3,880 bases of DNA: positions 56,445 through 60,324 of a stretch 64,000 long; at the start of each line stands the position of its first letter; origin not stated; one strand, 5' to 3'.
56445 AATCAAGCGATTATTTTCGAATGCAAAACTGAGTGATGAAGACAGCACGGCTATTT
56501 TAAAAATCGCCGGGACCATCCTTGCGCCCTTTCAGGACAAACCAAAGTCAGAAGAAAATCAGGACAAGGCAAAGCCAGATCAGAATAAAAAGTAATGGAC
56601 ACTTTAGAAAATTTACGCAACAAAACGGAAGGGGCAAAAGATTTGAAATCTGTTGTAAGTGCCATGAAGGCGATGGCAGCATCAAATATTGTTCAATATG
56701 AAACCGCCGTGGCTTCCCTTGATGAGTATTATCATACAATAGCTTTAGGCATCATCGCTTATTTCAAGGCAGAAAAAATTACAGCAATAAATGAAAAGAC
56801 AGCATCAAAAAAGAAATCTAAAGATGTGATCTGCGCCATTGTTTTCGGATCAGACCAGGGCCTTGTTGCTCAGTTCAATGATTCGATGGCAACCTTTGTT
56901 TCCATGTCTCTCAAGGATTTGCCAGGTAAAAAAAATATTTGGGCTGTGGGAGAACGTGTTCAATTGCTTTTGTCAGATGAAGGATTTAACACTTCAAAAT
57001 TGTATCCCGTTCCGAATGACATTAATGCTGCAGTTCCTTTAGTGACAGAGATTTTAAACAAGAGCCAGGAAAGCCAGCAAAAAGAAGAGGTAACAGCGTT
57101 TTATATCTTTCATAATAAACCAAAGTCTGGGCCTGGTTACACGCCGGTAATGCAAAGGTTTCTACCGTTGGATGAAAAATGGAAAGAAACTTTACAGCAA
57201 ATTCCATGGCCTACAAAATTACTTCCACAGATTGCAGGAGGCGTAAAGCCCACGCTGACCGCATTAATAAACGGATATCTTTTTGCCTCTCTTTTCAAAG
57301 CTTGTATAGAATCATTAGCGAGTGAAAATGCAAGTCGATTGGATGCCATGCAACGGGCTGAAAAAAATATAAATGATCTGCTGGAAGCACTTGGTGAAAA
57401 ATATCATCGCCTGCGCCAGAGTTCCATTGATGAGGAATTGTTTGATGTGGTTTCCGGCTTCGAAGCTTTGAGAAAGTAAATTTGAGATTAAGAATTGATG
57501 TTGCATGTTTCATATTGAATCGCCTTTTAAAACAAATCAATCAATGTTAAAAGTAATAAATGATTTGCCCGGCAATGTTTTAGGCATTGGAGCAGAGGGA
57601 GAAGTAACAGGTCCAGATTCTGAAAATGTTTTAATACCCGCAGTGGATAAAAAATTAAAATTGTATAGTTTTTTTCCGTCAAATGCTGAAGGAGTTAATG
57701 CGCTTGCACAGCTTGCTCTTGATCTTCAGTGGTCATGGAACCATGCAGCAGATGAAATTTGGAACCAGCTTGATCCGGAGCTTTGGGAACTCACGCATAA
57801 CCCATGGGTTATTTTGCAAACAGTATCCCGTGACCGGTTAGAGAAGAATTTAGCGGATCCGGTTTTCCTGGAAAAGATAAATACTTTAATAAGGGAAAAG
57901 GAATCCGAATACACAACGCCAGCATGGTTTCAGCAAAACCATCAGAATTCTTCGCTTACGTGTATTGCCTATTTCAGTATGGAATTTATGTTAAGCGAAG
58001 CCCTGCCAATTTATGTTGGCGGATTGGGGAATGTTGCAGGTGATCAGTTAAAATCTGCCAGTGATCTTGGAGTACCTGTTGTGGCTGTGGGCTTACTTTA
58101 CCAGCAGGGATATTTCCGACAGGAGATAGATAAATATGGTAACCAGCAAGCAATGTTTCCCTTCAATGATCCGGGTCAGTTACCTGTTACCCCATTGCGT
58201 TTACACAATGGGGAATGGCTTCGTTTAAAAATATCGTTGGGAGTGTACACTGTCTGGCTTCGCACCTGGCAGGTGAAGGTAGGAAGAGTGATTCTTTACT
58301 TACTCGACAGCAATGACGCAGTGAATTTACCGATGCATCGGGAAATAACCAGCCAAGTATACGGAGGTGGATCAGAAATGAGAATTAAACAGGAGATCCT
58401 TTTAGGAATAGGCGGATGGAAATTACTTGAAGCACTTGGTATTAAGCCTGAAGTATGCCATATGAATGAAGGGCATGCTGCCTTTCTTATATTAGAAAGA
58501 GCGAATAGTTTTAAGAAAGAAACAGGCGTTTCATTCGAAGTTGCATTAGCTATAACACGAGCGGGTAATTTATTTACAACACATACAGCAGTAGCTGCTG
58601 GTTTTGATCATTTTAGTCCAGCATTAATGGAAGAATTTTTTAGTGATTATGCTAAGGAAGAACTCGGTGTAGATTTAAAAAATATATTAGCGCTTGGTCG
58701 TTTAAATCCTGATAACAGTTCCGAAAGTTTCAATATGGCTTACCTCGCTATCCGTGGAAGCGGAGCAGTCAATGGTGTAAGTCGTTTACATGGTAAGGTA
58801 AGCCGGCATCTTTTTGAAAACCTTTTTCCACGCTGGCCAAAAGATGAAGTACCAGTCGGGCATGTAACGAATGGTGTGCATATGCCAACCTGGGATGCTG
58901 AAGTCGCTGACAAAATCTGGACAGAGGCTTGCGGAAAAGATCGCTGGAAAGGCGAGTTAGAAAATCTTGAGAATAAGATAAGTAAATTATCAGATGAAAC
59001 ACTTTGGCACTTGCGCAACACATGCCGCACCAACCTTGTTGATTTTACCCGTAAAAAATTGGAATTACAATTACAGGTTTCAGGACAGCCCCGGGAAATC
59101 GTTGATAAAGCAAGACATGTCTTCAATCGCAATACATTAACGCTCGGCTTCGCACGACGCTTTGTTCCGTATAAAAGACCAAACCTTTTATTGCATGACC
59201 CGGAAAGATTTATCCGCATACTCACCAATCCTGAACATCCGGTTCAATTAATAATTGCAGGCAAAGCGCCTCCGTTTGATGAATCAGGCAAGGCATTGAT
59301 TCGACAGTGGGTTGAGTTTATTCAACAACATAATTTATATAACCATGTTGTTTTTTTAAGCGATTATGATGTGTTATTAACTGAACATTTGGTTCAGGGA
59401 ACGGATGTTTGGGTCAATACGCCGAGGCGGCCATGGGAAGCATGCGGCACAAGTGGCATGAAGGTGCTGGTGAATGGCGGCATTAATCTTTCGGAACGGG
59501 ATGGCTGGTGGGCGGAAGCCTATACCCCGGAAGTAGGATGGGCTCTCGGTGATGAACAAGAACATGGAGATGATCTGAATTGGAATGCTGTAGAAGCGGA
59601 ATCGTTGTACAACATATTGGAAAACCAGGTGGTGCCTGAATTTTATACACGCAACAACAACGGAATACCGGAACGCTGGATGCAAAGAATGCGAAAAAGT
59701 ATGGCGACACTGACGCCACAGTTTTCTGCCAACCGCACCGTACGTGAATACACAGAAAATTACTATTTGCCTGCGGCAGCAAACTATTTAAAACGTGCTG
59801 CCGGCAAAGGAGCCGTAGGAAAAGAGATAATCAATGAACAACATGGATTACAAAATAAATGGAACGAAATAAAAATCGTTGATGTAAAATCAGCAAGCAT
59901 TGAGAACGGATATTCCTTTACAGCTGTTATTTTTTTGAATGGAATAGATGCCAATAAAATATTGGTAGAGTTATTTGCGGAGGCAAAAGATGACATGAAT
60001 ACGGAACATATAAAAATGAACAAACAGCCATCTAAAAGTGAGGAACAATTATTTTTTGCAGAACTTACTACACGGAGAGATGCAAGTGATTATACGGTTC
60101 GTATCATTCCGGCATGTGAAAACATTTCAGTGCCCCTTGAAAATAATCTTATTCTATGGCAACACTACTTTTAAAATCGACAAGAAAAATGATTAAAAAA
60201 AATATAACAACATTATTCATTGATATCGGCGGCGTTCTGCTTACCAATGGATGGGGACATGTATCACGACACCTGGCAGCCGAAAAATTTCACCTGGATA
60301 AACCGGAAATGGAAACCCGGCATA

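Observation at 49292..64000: Co-directional accessory island linking reserve-polymer mobilisation and phosphoketolase/acetate-kinase ATP production to an ion-pumping N-ATPase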

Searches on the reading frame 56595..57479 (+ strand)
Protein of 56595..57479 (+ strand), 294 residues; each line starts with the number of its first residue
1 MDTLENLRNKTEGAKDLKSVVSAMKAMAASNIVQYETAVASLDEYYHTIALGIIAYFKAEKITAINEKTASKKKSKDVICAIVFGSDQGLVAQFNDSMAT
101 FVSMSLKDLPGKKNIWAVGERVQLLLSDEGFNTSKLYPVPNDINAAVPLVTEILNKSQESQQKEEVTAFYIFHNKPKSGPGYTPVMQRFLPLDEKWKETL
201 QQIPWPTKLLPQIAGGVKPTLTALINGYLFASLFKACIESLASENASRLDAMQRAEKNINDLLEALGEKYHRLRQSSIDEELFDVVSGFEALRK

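Call 7: search_protein_families(library=pfam, proteins=[window:56595-57479:+])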
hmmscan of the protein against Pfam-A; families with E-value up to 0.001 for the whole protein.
window:56595-57479:+ (294 aa): 1 family
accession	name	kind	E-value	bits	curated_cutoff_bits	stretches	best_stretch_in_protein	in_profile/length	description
PF00231.24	ATP-synt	-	1.6e-54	186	39.9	1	3-292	1-285/285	ATP synthase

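Call 47: search_protein_families(library=ncbifam, proteins=[window:56595-57479:+])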
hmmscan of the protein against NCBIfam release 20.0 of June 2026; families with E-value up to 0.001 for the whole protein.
window:56595-57479:+ (294 aa): 13 families
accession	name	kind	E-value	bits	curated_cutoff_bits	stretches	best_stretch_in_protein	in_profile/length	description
TIGR03323.1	alt_F1F0_F1_gam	exception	2.2e-113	378.4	282.35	1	7-292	1-285/285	alternate F1F0 ATPase, F1 subunit gamma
TIGR01146.1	ATPsyn_F1gamma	equivalog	6.9e-34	117.9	194.45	1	1-292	1-286/286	ATP synthase F1 subunit gamma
NF004145.0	PRK05621.1-2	equivalog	6.7e-25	88.1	317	1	1-293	1-303/306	F0F1 ATP synthase subunit gamma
NF004144.0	PRK05621.1-1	equivalog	1.2e-21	77.5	372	1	1-291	1-286/287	F0F1 ATP synthase subunit gamma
NF009959.0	PRK13426.1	equivalog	2.3e-21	76.6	394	1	1-289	1-288/291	F0F1 ATP synthase subunit gamma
NF004146.0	PRK05621.1-4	equivalog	7.3e-21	74.8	342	1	1-292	1-296/296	F0F1 ATP synthase subunit gamma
NF004147.0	PRK05621.2-1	equivalog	7.9e-21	75.1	382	1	3-292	4-292/293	F0F1 ATP synthase subunit gamma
NF010708.0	PRK14110.1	equivalog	1.4e-20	73.9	445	1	6-292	8-290/291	F0F1 ATP synthase subunit gamma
NF009957.0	PRK13424.1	equivalog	1.5e-18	67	436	1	1-293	1-290/291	F0F1 ATP synthase subunit gamma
NF009958.0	PRK13425.1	equivalog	2.6e-18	66.5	501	1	1-293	1-291/292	F0F1 ATP synthase subunit gamma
NF010709.0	PRK14111.1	equivalog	7.2e-16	58.5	425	1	3-293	3-289/290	F0F1 ATP synthase subunit gamma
NF009956.0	PRK13422.1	equivalog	5.4e-10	39.1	582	1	219-291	225-297/298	F0F1 ATP synthase subunit gamma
NF009960.0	PRK13427.1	equivalog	1.2e-09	38.1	432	1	80-292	78-288/289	F0F1 ATP synthase subunit gamma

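Call 69: search_dna_similar(query=window:56595-57479:+, collection=plasmids, mode=protein, max_rows=60)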
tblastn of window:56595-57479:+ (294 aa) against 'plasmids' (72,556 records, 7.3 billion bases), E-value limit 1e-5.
Records with a match: 53; places in all: 53; records where one place covers at least 80% of the query: 17.
Best place of each record, by identity: <60% 53.
By first word of the organism name: Azospirillum 7; Picosynechococcus 5; Sphingobium 5; Sinorhizobium 4; Acaryochloris 3; Polymorphobacter 2; Caballeronia 2; Alloyangia 2; Methylocystis 2; Hymenobacter 1; and 20 more.
By predicted mobility (MOB-suite, as given by PLSDB): non-mobilizable 35; mobilizable 9; conjugative 9.
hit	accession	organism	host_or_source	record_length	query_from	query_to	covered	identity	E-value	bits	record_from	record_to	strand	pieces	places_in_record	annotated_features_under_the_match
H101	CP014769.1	Hymenobacter psoromatis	Lichen,single cell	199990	1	294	100%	59.0%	4e-102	334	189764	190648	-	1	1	F0F1 ATP synthase subunit gamma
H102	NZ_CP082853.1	Legionella anisa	-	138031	2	292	99%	50.9%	2e-79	269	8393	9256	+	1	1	F0F1 ATP synthase subunit gamma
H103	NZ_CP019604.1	Croceicoccus marinus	-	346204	2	292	99%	48.1%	3e-73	251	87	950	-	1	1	F0F1 ATP synthase subunit gamma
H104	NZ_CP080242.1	Polymorphobacter sp. PAMC 29334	Megaspora,lichen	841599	3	293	99%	42.6%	5e-62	218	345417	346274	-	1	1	F0F1 ATP synthase subunit gamma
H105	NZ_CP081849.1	Polymorphobacter megasporae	Megaspora,lichen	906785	3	293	99%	42.6%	2e-61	217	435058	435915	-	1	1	none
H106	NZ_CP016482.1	Picosynechococcus sp. PCC 7117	cell culture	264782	1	292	99%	35.2%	2e-42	162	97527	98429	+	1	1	F0F1 ATP synthase subunit gamma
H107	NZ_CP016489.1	Picosynechococcus sp. PCC 8807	cell culture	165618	1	292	99%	35.0%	2e-42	162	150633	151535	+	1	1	F0F1 ATP synthase subunit gamma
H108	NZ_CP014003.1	Picosynechococcus sp. PCC 73109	cell culture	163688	1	292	99%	34.9%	1e-41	160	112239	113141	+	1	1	F0F1 ATP synthase subunit gamma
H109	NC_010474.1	Picosynechococcus sp. PCC 7002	-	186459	1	292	99%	34.7%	7e-42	160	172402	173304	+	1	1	F0F1 ATP synthase subunit gamma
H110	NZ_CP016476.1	Picosynechococcus sp. PCC 7003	cell culture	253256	1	292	99%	34.2%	7e-44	166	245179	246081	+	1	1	F0F1 ATP synthase subunit gamma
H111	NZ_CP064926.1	Acaryochloris marina S15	cell culture,surface of Pikea pinnata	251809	1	294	100%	33.0%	2e-42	162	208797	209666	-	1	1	F0F1 ATP synthase subunit gamma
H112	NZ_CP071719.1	Acaryochloris sp. 'Moss Beach'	culture,intertidal zone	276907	1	294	100%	33.0%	2e-42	162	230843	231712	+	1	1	F0F1 ATP synthase subunit gamma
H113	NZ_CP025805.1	Sulfitobacter sp. SK012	Marine Sediment,North Sea (sediment)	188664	3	294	99%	32.1%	8e-31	129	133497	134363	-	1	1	FoF1 ATP synthase subunit gamma | F0F1 ATP synthase subunit alpha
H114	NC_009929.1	Acaryochloris marina MBIC11017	-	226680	1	294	100%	31.6%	9e-38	149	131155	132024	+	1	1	F0F1 ATP synthase subunit gamma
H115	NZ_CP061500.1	Roseicitreum antarcticum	Intertidal sediment,Sandy intertidal ...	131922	2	293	99%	31.6%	4e-30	126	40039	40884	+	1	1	FoF1 ATP synthase subunit gamma | F0F1 ATP synthase subunit alpha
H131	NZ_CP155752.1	Sphingomonas parapaucimobilis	Chinese cabbage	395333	77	292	73%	25.4%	4e-7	59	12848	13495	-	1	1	F0F1 ATP synthase subunit gamma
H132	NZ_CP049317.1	Caballeronia sp. SBC2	whole organism,soil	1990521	66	288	76%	24.5%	4e-10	68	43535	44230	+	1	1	none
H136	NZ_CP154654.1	Alloyangia pacifica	-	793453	80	288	71%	25.6%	2e-8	63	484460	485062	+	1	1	FoF1 ATP synthase subunit gamma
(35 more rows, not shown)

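Call 81: get_annotated_region(hit=H132, flank=16000)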
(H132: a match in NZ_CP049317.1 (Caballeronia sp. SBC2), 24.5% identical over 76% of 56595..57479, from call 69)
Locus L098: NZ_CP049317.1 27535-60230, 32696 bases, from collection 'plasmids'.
description: Caballeronia sp. SBC2 plasmid pSBC2-1, complete sequence
organism: Caballeronia sp. SBC2 (NCBI taxid 2705547)
taxonomy: Bacteria; Pseudomonadota; Betaproteobacteria; Burkholderiales; Burkholderiaceae; Caballeronia; Caballeronia sp. SBC2
host: -; source: whole organism,soil; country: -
typing (MOB-suite, as given by PLSDB): mobilizable; relaxase MOBP
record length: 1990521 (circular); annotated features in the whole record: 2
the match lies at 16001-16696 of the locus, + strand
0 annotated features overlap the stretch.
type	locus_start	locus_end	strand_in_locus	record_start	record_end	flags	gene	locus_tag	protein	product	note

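Call 82: get_annotated_region(hit=H136, flank=16000)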
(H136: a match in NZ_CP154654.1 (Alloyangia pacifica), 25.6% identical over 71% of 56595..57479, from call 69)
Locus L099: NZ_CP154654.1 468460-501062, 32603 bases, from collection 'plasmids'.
description: Alloyangia pacifica strain T6124 plasmid plas3, complete sequence
organism: Alloyangia pacifica (NCBI taxid 311180)
taxonomy: Bacteria; Pseudomonadota; Alphaproteobacteria; Rhodobacterales; Roseobacteraceae; Alloyangia; Alloyangia pacifica
host: -; source: -; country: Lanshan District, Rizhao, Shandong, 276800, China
typing (MOB-suite, as given by PLSDB): non-mobilizable; replicon rep_cluster_567
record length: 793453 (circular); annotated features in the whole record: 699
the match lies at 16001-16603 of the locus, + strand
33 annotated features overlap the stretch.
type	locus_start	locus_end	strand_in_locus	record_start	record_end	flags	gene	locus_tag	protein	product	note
CDS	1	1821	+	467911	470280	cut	bcsA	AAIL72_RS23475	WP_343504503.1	UDP-forming cellulose synthase catalytic subunit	GO:0030244 - cellulose biosynthetic process [Evidence IEA]; GO:0006011 - UDP-glucose metabolic process [Evidence IEA]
CDS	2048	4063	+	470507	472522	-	-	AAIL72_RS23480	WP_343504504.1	cellulose biosynthesis cyclic di-GMP-binding regulatory protein BcsB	GO:0006011 - UDP-glucose metabolic process [Evidence IEA]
CDS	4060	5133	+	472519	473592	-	-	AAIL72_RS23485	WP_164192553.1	glycosyl hydrolase family 8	GO:0005975 - carbohydrate metabolic process [Evidence IEA]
CDS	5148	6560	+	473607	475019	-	-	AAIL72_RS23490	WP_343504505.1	hypothetical protein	-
CDS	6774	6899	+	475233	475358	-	-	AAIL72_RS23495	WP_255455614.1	hypothetical protein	-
CDS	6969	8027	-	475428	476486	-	-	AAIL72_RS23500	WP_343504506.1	hypothetical protein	-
CDS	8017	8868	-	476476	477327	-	-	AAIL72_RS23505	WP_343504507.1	viral aspartic protease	-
CDS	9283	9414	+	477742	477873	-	-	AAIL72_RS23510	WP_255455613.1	hypothetical protein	-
CDS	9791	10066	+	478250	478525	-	-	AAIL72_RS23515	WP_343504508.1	transposase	GO:0006313 - DNA transposition [Evidence IEA]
CDS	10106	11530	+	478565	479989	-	atpD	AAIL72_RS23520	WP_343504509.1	F0F1 ATP synthase subunit beta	GO:0015986 - proton motive force-driven ATP synthesis [Evidence IEA]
CDS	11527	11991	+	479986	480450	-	-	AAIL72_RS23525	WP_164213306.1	F0F1 ATP synthase subunit epsilon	-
CDS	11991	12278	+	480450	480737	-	-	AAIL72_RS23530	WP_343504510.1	AtpZ/AtpI family protein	-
CDS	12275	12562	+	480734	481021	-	-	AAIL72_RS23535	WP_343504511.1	ATP synthase subunit I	-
CDS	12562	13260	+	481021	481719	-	-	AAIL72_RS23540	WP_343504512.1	F0F1 ATP synthase subunit A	-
CDS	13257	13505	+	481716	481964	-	-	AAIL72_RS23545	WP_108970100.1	F0F1 ATP synthase subunit C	-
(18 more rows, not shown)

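Call 83: get_annotated_region(hit=H131, flank=16000)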
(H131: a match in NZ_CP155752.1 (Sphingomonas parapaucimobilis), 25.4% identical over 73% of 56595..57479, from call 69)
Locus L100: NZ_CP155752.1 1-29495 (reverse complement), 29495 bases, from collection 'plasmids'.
description: Sphingomonas parapaucimobilis strain YK209 plasmid unnamed4, complete sequence
organism: Sphingomonas parapaucimobilis (NCBI taxid 28213)
taxonomy: Bacteria; Pseudomonadota; Alphaproteobacteria; Sphingomonadales; Sphingomonadaceae; Sphingomonas; Sphingomonas parapaucimobilis
host: -; source: Chinese cabbage; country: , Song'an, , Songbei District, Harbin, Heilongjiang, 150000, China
typing (MOB-suite, as given by PLSDB): non-mobilizable
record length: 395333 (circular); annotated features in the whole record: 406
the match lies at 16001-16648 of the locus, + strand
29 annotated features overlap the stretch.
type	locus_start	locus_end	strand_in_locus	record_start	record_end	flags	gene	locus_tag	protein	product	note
CDS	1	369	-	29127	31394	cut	-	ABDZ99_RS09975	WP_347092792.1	DPP IV N-terminal domain-containing protein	GO:0006508 - proteolysis [Evidence IEA]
CDS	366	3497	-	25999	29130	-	-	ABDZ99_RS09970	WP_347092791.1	glycoside hydrolase family 2 TIM barrel-domain containing protein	GO:0005975 - carbohydrate metabolic process [Evidence IEA]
CDS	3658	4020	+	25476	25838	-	-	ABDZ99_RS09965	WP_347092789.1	MerC domain-containing protein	-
CDS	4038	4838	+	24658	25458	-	-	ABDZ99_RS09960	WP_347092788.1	phosphatase PAP2 family protein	-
CDS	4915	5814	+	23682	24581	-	-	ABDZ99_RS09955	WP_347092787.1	ROK family protein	-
CDS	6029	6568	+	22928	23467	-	-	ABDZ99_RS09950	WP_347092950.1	glycosyl hydrolase 108 family protein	-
CDS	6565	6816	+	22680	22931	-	-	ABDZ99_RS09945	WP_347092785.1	3TM-type holin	-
CDS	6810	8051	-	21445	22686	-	-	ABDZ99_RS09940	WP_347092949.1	aspartyl protease family protein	-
CDS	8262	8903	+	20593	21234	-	-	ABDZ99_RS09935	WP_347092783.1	SatD family protein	-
CDS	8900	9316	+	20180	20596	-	-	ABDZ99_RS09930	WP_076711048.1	hypothetical protein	-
CDS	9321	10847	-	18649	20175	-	-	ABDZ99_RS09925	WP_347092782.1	CpaF family protein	-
CDS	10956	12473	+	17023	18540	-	-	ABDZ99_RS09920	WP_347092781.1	trypsin-like peptidase domain-containing protein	-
CDS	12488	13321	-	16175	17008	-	-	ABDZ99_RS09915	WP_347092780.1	Ada metal-binding domain-containing protein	GO:0006281 - DNA repair [Evidence IEA]; GO:0006355 - regulation of DNA-templated transcription [Evidence IEA]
CDS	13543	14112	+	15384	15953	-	-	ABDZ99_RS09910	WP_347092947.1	F0F1 ATP synthase subunit delta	GO:0015986 - proton motive force-driven ATP synthesis [Evidence IEA]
CDS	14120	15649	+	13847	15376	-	atpA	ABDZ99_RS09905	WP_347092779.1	F0F1 ATP synthase subunit alpha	GO:0015986 - proton motive force-driven ATP synthesis [Evidence IEA]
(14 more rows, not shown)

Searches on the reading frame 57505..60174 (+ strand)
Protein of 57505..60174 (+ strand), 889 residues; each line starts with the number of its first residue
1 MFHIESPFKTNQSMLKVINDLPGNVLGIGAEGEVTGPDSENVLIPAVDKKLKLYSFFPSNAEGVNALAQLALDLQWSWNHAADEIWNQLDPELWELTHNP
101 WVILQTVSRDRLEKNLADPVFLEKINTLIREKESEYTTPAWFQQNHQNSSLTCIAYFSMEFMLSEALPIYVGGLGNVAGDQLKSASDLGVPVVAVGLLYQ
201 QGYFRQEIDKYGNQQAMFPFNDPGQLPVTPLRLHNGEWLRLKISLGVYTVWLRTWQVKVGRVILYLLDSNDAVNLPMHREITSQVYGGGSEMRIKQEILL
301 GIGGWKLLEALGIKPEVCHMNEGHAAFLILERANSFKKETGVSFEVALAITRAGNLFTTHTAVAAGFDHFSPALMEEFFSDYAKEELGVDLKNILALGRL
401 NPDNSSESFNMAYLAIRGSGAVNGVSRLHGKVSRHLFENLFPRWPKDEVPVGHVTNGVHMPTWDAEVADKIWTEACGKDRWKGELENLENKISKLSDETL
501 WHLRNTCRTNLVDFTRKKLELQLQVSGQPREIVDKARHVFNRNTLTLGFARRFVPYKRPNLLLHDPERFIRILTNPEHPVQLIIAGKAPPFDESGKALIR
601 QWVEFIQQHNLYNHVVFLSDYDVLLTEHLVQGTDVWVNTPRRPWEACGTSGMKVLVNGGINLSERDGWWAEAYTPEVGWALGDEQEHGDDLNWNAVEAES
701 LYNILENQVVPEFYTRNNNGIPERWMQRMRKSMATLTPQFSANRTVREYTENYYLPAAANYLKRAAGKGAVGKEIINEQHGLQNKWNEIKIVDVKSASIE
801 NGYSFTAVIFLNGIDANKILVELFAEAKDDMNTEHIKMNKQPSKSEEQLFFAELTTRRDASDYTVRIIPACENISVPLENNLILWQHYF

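Call 7: search_protein_families(library=pfam, proteins=[window:57505-60174:+])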
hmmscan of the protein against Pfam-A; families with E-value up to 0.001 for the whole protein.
window:57505-60174:+ (889 aa): 2 families
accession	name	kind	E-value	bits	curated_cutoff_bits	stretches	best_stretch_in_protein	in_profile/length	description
PF00343.26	Phosphorylase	-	3.7e-30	105.3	27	1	317-668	219-580/713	Carbohydrate phosphorylase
PF11897.13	DUF3417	-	6.5e-28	97.8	25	1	64-167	5-109/109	Protein of unknown function (DUF3417)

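Call 48: search_protein_families(library=ncbifam, proteins=[window:57505-60174:+])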
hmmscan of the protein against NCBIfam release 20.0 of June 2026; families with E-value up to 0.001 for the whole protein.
window:57505-60174:+ (889 aa): 5 families
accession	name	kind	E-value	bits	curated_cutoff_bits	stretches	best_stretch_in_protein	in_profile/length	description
TIGR02094.1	more_P_ylases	subfamily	9.1e-233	774.4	191.7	1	154-756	1-600/600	alpha-glucan family phosphorylase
NF041129.1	maldex_phorlase_Thcocales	equivalog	7.5e-197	656.1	1500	1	62-838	7-769/816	maltodextrin phosphorylase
TIGR02093.1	P_ylase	subfamily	4.4e-27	94.6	552.9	1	316-668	309-671/804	glycogen/starch/alpha-glucan family phosphorylase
NF011561.0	PRK14985.1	equivalog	2.7e-16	59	1273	1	316-668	305-664/800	maltodextrin phosphorylase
NF011562.0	PRK14986.1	equivalog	6.4e-14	51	1546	1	393-671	405-680/815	glycogen phosphorylase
